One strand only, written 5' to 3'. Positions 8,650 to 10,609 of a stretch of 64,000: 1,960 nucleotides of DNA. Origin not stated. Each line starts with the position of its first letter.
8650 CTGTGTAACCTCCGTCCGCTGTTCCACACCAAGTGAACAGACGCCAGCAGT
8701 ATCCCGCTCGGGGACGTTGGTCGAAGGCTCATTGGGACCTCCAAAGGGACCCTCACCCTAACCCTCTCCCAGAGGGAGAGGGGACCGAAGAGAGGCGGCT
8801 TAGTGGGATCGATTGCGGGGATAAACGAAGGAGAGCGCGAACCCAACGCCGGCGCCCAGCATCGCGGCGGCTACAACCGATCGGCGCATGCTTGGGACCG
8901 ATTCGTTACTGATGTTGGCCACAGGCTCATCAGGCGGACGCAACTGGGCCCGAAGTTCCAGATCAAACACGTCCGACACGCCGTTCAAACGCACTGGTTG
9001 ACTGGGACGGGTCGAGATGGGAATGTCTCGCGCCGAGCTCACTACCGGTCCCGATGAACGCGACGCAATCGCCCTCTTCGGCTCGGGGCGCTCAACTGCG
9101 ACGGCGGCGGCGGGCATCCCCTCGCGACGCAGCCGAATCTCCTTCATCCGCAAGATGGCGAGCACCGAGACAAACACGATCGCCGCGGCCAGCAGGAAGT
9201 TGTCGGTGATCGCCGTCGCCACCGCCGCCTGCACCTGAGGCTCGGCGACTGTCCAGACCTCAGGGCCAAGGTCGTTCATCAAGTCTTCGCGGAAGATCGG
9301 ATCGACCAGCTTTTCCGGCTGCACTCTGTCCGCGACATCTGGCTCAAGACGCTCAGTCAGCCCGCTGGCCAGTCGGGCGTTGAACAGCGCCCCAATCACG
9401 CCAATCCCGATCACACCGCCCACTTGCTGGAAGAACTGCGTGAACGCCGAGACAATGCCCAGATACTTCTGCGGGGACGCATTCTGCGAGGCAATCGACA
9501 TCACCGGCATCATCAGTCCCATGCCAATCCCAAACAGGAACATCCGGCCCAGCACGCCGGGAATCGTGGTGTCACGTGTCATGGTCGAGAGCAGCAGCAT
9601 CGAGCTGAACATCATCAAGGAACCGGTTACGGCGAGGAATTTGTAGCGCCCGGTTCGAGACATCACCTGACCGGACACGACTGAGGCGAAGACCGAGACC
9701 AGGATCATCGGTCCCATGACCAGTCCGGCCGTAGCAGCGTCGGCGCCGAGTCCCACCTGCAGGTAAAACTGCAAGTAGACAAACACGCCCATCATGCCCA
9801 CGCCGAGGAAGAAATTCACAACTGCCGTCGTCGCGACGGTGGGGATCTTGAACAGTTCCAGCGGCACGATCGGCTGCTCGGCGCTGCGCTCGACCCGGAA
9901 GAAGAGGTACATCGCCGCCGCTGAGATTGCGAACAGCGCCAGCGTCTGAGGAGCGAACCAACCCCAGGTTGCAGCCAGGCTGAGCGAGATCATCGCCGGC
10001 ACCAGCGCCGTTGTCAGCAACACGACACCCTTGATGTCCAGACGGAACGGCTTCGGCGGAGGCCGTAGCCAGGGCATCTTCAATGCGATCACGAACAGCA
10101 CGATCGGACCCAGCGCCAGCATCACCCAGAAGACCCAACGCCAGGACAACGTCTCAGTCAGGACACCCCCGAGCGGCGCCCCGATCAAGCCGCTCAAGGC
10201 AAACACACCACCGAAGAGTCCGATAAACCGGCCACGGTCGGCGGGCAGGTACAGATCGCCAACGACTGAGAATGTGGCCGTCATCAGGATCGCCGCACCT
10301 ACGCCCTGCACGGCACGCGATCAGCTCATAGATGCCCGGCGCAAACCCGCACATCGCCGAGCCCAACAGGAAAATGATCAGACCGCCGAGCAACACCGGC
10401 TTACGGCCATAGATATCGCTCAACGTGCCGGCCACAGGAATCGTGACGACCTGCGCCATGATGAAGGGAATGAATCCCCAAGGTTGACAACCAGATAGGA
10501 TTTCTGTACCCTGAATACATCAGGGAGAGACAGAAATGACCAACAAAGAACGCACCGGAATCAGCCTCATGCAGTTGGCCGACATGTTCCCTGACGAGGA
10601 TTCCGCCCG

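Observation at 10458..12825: Precisely bounded IS1595-family element carrying passenger genes, inserted into an MFS transporter gene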

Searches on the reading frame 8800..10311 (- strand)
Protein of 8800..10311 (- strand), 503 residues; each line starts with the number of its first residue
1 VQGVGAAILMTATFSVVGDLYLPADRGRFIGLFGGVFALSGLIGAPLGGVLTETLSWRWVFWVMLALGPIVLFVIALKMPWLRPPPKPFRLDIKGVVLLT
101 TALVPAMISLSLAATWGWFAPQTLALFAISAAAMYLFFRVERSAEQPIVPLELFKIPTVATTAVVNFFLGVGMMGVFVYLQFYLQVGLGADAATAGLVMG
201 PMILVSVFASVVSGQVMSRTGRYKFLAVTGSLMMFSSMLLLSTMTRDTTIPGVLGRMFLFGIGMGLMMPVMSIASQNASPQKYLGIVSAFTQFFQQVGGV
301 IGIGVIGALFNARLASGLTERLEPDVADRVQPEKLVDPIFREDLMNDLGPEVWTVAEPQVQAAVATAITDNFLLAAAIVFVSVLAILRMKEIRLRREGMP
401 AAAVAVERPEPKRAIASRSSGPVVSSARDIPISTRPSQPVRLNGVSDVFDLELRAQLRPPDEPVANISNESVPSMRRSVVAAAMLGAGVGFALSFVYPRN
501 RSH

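Call 6: search_protein_families(library=pfam, proteins=[window:8800-10311:-], max_evalue=0.01)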
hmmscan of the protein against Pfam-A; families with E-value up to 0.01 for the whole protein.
window:8800-10311:- (503 aa): 2 families
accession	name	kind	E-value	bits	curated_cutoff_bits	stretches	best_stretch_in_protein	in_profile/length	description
PF07690.21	MFS_1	-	3.4e-33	115.5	33.4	1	1-302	94-346/347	Major Facilitator Superfamily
PF00083.30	Sugar_tr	-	0.00024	20.6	22.3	1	190-305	40-157/452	Sugar (and other) transporter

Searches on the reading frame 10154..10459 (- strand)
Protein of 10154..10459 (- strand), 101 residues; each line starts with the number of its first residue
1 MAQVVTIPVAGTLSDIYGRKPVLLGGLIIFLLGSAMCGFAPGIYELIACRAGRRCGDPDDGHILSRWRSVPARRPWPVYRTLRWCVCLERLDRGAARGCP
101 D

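Call 6: search_protein_families(library=pfam, proteins=[window:10154-10459:-], max_evalue=0.01)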
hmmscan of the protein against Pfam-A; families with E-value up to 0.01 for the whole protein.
window:10154-10459:- (101 aa): 2 families
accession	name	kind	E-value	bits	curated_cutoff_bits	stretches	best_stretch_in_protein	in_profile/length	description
PF07690.21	MFS_1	-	6.4e-09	35.6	33.4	1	2-51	44-93/347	Major Facilitator Superfamily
PF00083.30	Sugar_tr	-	2e-06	27.4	22.3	1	9-50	65-109/452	Sugar (and other) transporter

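Call 88: search_protein_families(library=pfam, proteins=[L090:5388-5921:+, L090:6001-6330:+], max_evalue=0.1)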
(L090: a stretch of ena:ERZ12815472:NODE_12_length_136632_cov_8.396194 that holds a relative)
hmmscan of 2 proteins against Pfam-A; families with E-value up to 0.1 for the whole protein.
L090:5388-5921:+ (178 aa): 1 family
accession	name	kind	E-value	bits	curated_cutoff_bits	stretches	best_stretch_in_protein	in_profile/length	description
PF24170.1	Fn3-II_PB4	-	0.025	15.2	27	1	18-71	33-86/95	Straight fiber protein PB4 second Fn3-like domain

L090:6001-6330:+ (110 aa): 1 family
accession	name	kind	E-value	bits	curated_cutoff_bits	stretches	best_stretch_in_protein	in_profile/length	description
PF23203.1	KIF21A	-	0.061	13.5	28.5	0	82-104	34-56/161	KIF21A-like domain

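Call 89: search_protein_families(library=phrogs, proteins=[L090:5388-5921:+], max_evalue=0.01)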
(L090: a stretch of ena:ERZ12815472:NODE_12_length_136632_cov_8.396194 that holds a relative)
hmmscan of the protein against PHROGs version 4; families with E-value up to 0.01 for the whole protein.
L090:5388-5921:+ (178 aa): 0 families
